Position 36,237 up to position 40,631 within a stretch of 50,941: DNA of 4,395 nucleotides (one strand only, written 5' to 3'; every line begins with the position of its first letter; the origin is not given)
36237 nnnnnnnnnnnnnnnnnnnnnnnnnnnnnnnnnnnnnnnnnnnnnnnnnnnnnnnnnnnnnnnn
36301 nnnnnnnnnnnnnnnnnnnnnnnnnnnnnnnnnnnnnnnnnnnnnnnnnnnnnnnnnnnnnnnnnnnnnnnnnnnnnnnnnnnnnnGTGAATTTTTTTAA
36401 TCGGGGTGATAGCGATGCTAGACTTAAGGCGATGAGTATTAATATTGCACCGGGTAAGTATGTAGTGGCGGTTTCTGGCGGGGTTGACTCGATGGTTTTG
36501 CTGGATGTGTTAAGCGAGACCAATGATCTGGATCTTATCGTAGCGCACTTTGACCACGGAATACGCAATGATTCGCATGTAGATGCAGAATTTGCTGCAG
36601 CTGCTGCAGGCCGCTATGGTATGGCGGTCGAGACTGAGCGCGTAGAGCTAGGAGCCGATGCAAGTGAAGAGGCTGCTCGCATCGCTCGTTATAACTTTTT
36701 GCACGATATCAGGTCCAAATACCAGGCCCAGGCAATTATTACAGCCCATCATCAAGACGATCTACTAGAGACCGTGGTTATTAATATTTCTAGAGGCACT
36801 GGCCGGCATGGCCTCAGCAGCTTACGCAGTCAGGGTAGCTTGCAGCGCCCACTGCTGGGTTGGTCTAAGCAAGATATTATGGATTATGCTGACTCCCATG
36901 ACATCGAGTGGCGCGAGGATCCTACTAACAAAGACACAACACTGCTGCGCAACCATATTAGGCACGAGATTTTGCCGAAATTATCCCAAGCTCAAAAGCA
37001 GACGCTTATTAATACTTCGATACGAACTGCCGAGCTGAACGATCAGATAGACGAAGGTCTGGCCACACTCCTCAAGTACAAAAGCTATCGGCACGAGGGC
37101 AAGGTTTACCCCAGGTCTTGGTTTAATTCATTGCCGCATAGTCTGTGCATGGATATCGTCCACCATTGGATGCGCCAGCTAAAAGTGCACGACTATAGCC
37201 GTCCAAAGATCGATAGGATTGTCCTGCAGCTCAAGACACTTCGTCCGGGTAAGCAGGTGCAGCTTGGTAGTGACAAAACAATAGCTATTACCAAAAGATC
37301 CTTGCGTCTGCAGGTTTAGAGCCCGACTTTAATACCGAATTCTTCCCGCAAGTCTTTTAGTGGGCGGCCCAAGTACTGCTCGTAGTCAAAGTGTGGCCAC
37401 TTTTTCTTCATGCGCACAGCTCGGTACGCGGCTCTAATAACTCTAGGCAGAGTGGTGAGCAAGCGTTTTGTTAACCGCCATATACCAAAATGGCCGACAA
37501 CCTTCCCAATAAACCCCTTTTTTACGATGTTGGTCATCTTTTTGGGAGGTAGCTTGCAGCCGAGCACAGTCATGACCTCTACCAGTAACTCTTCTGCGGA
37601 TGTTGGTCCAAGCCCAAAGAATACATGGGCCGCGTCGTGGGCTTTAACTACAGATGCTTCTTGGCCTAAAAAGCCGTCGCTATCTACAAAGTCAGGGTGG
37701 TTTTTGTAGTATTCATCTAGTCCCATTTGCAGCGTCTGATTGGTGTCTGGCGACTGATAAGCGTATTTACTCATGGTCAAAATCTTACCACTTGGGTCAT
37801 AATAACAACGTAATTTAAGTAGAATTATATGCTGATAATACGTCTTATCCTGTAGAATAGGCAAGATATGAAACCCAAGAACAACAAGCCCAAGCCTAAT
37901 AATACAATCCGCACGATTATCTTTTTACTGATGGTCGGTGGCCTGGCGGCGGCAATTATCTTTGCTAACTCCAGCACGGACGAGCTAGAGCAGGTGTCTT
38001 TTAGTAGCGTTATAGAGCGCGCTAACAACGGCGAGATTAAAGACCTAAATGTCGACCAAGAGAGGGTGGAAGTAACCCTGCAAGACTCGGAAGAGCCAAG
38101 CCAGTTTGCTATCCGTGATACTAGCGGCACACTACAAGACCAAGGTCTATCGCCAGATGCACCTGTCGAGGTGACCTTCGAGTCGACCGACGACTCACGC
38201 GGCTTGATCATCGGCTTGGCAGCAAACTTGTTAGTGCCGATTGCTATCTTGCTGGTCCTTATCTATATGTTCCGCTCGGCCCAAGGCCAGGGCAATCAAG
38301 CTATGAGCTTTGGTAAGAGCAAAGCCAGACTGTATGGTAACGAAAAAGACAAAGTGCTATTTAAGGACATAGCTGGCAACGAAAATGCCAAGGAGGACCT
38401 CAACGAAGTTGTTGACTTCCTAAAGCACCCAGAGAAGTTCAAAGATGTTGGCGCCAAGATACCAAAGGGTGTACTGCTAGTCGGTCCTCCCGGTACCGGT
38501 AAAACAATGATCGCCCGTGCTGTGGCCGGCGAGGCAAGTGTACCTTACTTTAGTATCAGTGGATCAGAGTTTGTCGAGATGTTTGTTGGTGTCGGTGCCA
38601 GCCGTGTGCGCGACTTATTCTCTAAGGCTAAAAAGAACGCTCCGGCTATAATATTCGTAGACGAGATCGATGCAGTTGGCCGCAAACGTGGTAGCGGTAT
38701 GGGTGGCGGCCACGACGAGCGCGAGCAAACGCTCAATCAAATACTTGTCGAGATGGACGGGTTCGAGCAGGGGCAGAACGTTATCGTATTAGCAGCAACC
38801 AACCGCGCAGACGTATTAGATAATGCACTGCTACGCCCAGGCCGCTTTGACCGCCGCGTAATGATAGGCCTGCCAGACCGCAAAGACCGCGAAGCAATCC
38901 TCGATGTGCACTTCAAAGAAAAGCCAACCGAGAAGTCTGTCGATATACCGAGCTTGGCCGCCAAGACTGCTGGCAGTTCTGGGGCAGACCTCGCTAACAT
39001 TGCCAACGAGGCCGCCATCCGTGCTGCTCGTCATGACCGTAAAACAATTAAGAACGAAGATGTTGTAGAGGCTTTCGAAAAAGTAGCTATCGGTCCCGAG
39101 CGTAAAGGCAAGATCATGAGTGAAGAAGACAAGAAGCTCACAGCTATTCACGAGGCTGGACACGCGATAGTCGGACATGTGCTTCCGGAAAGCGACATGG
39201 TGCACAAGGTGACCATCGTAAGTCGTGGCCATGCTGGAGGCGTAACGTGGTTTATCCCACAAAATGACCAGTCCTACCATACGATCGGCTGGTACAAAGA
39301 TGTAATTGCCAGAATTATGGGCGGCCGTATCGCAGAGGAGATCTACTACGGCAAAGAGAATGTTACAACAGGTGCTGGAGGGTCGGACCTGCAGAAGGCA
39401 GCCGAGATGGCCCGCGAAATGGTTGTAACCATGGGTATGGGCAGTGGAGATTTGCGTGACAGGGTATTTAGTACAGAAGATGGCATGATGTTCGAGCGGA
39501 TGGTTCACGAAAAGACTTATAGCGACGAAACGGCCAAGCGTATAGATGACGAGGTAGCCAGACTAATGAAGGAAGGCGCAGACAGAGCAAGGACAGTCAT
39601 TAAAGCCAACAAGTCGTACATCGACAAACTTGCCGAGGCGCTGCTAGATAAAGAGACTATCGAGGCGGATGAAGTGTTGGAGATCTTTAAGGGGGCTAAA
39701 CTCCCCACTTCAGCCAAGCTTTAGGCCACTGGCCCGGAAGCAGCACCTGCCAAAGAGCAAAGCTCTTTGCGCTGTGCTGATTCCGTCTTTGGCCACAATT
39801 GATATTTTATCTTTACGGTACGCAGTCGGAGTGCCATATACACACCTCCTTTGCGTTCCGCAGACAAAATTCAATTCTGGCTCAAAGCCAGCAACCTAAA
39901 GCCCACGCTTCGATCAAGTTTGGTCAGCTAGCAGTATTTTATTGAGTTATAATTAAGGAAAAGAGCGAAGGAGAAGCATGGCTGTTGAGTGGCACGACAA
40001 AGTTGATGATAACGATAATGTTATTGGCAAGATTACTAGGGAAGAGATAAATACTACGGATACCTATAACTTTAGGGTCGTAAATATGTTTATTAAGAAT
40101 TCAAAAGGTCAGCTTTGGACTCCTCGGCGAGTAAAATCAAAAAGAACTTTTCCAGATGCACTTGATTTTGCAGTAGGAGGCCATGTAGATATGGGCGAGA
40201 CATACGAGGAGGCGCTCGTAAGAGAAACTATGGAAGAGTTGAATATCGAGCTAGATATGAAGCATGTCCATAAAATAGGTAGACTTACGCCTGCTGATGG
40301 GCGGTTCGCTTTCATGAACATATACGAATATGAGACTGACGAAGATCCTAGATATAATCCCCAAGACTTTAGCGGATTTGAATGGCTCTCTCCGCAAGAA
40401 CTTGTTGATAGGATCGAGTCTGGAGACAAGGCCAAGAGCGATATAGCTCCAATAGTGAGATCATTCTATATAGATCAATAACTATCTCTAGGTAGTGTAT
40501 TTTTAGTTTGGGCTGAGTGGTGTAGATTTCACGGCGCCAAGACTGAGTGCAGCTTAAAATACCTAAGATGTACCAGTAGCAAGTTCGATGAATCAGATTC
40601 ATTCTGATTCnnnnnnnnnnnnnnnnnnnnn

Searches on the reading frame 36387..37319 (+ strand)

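Call 11: search_protein_families(library=pfam, proteins=[window:36387-37319:+], max_evalue=0.01)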
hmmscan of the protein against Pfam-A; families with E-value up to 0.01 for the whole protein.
window:36387-37319:+ (310 aa): 4 families
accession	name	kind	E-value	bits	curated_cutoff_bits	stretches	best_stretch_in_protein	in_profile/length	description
PF01171.26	ATP_bind_3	-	1.4e-48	165.5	27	1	24-194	1-182/182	PP-loop family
PF01507.26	PAPS_reduct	-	9.7e-07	29.4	22.5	1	25-174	2-155/175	Phosphoadenosine phosphosulfate reductase domain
PF06508.19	QueC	-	0.0085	16.1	22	0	25-79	2-53/210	Queuosine biosynthesis protein QueC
PF00764.25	Arginosuc_synth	-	0.0092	16.5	27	0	25-82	2-59/162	Arginosuccinate synthase N-terminal HUP domain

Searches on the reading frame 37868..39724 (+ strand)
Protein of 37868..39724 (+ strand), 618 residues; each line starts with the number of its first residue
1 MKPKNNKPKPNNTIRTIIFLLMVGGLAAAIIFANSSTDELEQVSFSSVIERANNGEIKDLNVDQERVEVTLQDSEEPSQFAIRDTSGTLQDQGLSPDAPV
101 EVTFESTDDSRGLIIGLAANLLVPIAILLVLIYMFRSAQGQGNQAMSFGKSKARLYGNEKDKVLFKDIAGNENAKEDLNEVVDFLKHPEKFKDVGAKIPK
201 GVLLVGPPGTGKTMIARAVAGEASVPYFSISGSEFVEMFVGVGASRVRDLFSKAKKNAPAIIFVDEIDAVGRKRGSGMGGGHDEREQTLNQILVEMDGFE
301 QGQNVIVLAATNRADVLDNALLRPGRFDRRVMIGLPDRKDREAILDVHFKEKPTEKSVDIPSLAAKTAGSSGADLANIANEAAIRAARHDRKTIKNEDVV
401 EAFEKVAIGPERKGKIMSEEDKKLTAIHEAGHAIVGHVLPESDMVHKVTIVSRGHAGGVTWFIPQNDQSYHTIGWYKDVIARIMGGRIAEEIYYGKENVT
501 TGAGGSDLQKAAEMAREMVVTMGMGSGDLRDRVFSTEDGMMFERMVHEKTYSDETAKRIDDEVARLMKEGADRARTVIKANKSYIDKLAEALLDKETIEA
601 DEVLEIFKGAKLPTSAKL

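Call 11: search_protein_families(library=pfam, proteins=[window:37868-39724:+], max_evalue=0.01)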
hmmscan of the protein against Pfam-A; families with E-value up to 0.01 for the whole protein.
window:37868-39724:+ (618 aa): 14 families
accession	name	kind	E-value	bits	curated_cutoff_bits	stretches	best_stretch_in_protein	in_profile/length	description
PF01434.24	Peptidase_M41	-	7.3e-55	186.2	29.9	1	416-606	2-191/191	Peptidase family M41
PF00004.35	AAA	-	6.6e-46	156.4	21.2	1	202-334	1-130/131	ATPase family associated with various cellular activities (AAA)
PF17862.7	AAA_lid_3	-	4.8e-12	45.6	27.2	1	357-399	1-43/45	AAA+ lid domain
PF20720.3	nSTAND3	-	4.9e-06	26.8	27.2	1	202-349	20-153/155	Novel STAND NTPase 3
PF06480.20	FtsH_ext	-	1.9e-05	25.2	25.5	1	18-87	3-82/103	FtsH Extracellular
PF07728.20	AAA_5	-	2.7e-05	24.6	22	1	201-288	1-96/139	AAA domain (dynein-related subfamily)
PF06068.19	TIP49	-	5.1e-05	23.1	23.8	1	199-236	50-89/347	TIP49 P-loop domain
PF13191.12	AAA_16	-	0.00011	23.2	32.6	1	191-224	16-49/167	AAA ATPase domain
PF05496.18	RuvB_N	-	0.00032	21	27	1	166-268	7-94/159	Holliday junction DNA helicase RuvB P-loop domain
PF01078.27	Mg_chelatase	-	0.00051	19.9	20.3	1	201-220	24-43/207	Magnesium chelatase, subunit ChlI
PF13671.12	AAA_33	-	0.00093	20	27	0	202-248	2-46/143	AAA domain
PF13401.12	AAA_22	-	0.0012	19.6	27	0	202-225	8-34/130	AAA domain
PF13207.12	AAA_17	-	0.0023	18.6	27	1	205-259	1-54/136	AAA domain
PF01695.23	IstB_IS21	-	0.0071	16.3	24.1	0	201-224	94-117/238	IstB-like ATP binding protein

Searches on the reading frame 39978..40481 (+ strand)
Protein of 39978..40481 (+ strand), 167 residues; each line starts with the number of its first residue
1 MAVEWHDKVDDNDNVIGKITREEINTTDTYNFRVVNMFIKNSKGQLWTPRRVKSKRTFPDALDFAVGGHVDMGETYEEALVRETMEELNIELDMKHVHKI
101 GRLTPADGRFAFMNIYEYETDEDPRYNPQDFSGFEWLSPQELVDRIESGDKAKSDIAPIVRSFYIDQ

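Call 11: search_protein_families(library=pfam, proteins=[window:39978-40481:+], max_evalue=0.01)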
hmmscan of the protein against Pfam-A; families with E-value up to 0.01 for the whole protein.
window:39978-40481:+ (167 aa): 1 family
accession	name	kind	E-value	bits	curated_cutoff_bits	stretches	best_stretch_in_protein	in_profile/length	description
PF00293.34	NUDIX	-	1.5e-16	61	21.1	1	33-147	4-124/134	NUDIX domain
